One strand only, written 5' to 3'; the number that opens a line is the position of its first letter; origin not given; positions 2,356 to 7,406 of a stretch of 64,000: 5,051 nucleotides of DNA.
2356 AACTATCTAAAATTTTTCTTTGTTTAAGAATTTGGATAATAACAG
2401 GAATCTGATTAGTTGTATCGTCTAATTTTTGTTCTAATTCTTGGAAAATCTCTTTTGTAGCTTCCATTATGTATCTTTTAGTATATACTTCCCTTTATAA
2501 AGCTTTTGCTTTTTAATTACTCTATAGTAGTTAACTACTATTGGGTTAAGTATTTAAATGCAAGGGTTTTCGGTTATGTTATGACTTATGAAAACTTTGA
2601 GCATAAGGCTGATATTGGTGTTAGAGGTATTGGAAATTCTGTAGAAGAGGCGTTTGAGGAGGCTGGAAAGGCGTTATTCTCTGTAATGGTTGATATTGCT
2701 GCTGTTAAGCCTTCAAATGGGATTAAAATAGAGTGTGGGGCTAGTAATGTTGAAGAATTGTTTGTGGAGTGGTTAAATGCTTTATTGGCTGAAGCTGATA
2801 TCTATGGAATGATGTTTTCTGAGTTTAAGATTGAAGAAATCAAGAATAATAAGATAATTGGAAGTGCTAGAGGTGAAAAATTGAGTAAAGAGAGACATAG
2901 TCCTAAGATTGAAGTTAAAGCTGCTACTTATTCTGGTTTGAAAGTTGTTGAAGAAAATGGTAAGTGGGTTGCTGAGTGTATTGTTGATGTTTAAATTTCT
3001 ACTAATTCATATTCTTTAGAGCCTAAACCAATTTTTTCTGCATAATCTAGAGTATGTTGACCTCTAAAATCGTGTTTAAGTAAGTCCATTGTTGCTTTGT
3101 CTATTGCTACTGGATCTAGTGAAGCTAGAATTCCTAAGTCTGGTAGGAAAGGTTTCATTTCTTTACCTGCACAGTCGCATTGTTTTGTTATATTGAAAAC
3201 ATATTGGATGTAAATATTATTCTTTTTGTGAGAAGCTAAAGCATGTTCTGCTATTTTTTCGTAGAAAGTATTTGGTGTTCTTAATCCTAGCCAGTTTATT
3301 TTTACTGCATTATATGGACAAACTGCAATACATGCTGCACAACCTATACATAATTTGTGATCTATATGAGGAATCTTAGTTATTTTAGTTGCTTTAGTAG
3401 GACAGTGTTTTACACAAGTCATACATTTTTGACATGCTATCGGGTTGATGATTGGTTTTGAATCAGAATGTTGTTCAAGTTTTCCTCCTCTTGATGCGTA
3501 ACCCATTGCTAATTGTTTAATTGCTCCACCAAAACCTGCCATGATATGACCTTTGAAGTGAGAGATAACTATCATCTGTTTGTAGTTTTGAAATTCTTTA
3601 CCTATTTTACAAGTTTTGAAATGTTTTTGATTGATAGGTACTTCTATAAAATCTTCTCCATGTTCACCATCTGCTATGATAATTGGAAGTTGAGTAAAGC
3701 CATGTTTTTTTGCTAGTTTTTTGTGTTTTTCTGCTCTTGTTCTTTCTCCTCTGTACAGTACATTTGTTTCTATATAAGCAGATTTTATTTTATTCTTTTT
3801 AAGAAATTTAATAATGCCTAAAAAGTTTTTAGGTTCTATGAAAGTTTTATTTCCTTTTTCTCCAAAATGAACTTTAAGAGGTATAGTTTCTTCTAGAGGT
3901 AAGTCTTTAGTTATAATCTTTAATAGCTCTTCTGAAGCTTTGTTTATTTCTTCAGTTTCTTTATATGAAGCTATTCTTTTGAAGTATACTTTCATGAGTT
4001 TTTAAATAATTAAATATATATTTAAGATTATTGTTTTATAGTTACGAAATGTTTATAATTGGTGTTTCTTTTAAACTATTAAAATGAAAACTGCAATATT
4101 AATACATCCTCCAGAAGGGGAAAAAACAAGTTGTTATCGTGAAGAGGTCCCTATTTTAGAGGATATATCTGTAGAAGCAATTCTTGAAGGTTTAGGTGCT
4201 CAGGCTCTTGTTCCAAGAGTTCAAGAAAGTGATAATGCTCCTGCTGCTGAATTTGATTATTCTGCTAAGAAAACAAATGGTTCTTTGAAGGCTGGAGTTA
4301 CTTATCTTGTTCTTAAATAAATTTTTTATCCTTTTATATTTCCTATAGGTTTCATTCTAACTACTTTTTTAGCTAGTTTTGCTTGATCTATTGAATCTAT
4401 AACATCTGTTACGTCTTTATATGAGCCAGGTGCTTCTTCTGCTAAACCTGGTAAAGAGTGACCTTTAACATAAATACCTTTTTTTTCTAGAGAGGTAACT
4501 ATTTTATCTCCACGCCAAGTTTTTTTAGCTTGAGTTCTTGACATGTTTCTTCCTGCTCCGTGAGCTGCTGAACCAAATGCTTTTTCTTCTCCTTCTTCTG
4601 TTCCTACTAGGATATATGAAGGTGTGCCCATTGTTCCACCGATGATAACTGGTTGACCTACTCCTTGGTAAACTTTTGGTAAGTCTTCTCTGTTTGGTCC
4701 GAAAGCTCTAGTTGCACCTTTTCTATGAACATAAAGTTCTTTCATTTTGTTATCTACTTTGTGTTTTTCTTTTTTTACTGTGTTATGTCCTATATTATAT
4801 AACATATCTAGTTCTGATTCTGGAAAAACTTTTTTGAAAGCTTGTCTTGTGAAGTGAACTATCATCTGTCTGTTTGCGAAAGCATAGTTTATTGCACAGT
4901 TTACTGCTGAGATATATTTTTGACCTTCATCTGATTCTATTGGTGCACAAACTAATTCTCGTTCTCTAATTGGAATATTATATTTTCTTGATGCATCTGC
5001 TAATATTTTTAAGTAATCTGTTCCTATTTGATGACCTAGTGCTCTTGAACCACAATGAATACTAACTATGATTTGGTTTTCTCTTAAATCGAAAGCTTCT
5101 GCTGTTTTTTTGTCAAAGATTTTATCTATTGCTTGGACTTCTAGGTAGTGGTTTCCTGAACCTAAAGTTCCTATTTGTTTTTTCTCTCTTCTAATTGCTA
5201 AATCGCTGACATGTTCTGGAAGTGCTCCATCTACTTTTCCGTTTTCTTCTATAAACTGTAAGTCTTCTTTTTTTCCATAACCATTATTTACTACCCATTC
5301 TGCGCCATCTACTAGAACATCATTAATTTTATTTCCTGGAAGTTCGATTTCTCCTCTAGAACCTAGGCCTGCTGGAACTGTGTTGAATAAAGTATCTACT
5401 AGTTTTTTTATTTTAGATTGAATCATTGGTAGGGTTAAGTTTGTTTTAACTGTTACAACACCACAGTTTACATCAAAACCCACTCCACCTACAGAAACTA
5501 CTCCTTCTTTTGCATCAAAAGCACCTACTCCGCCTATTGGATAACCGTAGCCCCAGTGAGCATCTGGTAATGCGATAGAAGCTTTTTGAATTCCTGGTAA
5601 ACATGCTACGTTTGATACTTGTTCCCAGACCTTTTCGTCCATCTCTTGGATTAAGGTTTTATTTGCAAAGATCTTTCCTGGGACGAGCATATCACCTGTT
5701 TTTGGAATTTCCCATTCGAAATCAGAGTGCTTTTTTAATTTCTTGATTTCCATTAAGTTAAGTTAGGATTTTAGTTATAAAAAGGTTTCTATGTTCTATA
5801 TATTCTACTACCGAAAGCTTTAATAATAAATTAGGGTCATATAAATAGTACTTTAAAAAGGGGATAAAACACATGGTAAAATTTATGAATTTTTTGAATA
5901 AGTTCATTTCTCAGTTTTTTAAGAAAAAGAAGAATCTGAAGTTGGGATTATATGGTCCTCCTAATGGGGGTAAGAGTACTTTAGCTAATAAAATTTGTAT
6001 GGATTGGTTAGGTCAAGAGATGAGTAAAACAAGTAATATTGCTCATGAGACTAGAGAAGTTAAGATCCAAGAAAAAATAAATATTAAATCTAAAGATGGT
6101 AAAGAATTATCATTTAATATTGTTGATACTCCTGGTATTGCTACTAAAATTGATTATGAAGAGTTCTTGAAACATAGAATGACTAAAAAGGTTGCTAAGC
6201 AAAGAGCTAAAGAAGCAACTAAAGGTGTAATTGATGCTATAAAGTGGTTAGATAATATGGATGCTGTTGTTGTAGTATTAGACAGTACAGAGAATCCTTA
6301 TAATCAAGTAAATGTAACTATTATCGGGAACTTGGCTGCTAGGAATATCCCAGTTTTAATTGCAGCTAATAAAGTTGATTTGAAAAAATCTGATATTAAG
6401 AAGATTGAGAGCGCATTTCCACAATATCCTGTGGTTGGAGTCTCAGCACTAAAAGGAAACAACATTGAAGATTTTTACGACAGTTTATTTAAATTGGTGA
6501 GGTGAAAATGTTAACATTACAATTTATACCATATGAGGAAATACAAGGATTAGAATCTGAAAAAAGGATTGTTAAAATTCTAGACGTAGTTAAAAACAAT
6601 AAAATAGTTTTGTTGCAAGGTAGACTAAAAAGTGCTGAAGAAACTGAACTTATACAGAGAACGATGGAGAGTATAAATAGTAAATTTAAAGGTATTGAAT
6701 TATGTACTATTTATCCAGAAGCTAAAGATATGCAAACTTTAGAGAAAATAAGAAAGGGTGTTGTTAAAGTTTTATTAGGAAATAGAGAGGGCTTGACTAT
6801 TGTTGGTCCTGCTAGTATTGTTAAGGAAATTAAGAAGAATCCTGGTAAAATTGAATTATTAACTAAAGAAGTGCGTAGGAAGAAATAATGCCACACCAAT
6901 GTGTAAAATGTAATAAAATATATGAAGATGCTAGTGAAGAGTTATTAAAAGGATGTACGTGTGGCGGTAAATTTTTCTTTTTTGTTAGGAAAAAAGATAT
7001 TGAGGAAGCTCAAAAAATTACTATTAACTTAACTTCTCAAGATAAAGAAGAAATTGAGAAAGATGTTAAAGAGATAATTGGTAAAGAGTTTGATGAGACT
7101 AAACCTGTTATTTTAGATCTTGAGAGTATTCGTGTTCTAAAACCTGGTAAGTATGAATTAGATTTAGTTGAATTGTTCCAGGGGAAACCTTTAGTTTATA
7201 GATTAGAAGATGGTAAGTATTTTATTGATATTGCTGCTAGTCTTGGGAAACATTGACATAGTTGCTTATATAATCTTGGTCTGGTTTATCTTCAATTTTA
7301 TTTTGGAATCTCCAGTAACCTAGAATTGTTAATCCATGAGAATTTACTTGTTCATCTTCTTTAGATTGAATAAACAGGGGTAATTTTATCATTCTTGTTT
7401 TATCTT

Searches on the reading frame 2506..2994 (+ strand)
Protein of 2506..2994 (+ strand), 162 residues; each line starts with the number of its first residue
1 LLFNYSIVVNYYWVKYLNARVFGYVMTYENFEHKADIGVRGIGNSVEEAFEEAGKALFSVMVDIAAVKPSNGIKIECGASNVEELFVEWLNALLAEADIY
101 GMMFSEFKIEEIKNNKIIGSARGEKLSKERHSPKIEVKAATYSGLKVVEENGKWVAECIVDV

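Call 44: search_protein_families(library=pfam, proteins=[window:2506-2994:+], max_evalue=0.001)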
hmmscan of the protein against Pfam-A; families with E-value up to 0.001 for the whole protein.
window:2506-2994:+ (162 aa): 1 family
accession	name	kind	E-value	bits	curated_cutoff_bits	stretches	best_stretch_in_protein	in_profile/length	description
PF01951.21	Archease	-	9.8e-41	139.7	25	1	28-162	1-136/136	Archease protein family (MTH1598/TM1083)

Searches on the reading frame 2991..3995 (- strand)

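Call 14: search_protein_families(library=ncbifam, proteins=[window:2991-3995:-], max_evalue=0.00001)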
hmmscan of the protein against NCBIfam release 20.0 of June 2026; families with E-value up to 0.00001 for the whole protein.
window:2991-3995:- (334 aa): 28 families (the best 25 are shown)
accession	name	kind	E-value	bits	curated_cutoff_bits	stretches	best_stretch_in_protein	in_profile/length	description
NF045797.1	DsrO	equivalog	1.9e-11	43.9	200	1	179-243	94-162/235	sulfate reduction electron transfer complex DsrMKJOP subunit DsrO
NF038196.1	ferrodoxin_EFR1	subfamily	6.4e-10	39.5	75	1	177-234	176-232/242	EFR1 family ferrodoxin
TIGR02179.1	PorD_KorD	subfamily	2.4e-09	37.2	60.05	1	178-233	17-74/78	2-oxoacid:acceptor oxidoreductase, delta subunit, pyruvate/2-ketoisovalerate family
NF007204.0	PRK09625.1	equivalog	1.6e-08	34.7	125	1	178-230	51-105/133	pyruvate flavodoxin oxidoreductase subunit delta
NF041782.1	mnquin_red_QrcC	equivalog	2.5e-08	33.9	400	1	181-250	58-135/239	menaquinone reductase iron-sulfur cluster-binding subunit QrcC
TIGR04105.1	FeFe_hydrog_B1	subfamily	4.8e-08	32.1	450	1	187-231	112-159/462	monomeric [FeFe] hydrogenase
TIGR02951.1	DMSO_dmsB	equivalog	5.4e-08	33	214.1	1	183-234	59-115/161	DMSO/selenate family reductase complex B subunit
NF045790.1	OxalOxreddelta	equivalog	7.1e-08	32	230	1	179-232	253-307/316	oxalate oxidoreductase subunit delta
TIGR02700.1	flavo_MJ0208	hypoth_equivalog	1e-07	31.5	251.35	1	185-232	147-195/234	dihydromethanopterin reductase (acceptor)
NF045874.1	Vhu_polyferre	exception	1.7e-07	30.4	600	1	179-234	121-177/381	F420-non-reducing hydrogenase associated-polyferredoxin VhuB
NF011569.0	PRK14993.1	equivalog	2e-07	30.7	416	1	181-234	93-150/244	tetrathionate reductase subunit TtrB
TIGR04041.1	activase_YjjW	hypoth_equivalog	2.8e-07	30.2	250.2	1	187-230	42-86/276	YjjW family glycine radical enzyme activase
TIGR03149.1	cyt_nit_nrfC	equivalog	4e-07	29.6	377.6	1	187-231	93-142/225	cytochrome c nitrite reductase Fe-S protein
TIGR01944.1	rnfB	subfamily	4.1e-07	29.7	68.7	1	180-236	107-165/190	RnfABCDGE type electron transport complex subunit B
NF042909.1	FMH_DH_FwdF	exception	4.2e-07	29.4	375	1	179-233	218-276/336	tungsten-dependent formylmethanofuran dehydrogenase subunit FwdF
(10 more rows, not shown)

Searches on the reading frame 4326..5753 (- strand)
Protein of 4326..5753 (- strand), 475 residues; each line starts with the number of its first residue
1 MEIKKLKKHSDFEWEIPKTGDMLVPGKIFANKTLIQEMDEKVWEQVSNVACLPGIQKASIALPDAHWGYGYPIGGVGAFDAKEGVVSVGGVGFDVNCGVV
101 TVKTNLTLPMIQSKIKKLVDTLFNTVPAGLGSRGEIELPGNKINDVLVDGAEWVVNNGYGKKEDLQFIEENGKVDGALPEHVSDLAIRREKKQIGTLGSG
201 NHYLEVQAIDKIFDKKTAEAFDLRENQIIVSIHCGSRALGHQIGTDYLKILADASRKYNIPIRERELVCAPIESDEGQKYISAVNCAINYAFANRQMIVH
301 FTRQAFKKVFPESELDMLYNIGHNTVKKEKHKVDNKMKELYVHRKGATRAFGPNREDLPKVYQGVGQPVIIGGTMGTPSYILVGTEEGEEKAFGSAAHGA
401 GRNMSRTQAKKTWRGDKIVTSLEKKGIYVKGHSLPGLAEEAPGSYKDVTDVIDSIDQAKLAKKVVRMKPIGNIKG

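Call 13: search_protein_families(library=ncbifam, proteins=[window:4326-5753:-], max_evalue=0.00001)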
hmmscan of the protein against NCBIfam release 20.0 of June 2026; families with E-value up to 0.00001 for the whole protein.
window:4326-5753:- (475 aa): 4 families
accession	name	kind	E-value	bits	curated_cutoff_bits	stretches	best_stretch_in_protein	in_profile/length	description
NF038162.1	RtcB_rel_intein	exception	2.8e-198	661.1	1150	2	96-475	578-961/961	intein-containing RtcB family protein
NF007153.0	PRK09588.1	equivalog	1.2e-49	169.3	407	1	183-471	118-369/379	RNA ligase RtcB family protein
TIGR03073.1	release_rtcB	hypoth_equivalog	1.2e-39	136.4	271.8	2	183-469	107-356/356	RNA ligase RtcB family protein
NF052663.1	RtcB_rel_intein2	exception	3.7e-31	108.7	1050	1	189-475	376-626/626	intein-containing RctB family protein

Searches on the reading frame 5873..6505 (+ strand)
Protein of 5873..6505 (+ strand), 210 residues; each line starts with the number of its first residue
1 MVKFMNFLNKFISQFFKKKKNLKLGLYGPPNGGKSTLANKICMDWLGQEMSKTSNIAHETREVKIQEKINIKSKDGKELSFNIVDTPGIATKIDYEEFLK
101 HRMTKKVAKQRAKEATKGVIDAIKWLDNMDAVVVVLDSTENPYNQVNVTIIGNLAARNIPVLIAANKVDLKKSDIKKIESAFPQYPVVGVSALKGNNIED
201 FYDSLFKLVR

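Call 44: search_protein_families(library=pfam, proteins=[window:5873-6505:+], max_evalue=0.001)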
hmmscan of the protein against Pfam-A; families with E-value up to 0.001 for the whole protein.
window:5873-6505:+ (210 aa): 9 families
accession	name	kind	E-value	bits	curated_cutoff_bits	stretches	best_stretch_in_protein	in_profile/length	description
PF01926.29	MMR_HSR1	-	2.5e-15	57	21.9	1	24-167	2-113/113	50S ribosome-binding GTPase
PF00009.33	GTP_EFTU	-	4.4e-12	46.4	26.5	1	124-208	88-185/188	Elongation factor Tu GTP binding domain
PF02421.24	FeoB_N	-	9e-08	32.2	27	1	24-203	3-154/156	Ferrous iron transport protein B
PF00735.24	Septin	-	1.1e-07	31.8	26.2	1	23-100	6-83/280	Septin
PF03193.22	RsgA_GTPase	-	4.4e-06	27.1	30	0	127-204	21-103/174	RsgA GTPase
PF08477.19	Roc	-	1.6e-05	25.6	27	0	23-88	1-65/119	Ras of Complex, Roc, domain of DAPkinase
PF00071.28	Ras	-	0.00014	21.9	21.6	0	130-208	73-159/162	Ras family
PF00025.27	Arf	-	0.00027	20.9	22.3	0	125-173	78-130/174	ADP-ribosylation factor family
PF09439.16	SRPRB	-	0.00039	20.3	25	0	26-171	8-122/178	Signal recognition particle receptor beta subunit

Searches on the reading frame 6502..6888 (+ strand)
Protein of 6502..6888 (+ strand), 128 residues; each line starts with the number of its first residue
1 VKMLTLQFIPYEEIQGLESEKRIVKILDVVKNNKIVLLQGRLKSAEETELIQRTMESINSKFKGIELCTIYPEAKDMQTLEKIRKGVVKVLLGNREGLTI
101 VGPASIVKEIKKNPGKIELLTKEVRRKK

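Call 73: search_protein_families(library=pfam, proteins=[window:6502-6888:+], max_evalue=0.001)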
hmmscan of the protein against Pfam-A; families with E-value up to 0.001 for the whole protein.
window:6502-6888:+ (128 aa): 1 family
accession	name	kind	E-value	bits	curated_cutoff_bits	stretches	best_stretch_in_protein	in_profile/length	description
PF09846.14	OapB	-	1.7e-16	60.5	27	1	16-118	3-100/104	Origin-associated protein OapB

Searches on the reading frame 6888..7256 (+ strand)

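Call 73: search_protein_families(library=pfam, proteins=[window:6888-7256:+], max_evalue=0.001)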
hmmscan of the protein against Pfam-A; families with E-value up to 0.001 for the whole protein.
window:6888-7256:+ (122 aa): 2 families
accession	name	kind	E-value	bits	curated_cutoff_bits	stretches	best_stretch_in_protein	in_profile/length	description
PF09845.14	OapC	-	1.9e-24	86.9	23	1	2-117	1-129/133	Origin-associated protein OapC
PF22912.2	zf-DPOE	-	4.6e-05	23.9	21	1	4-45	6-44/58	Zinc finger domain of DNA polymerase-epsilon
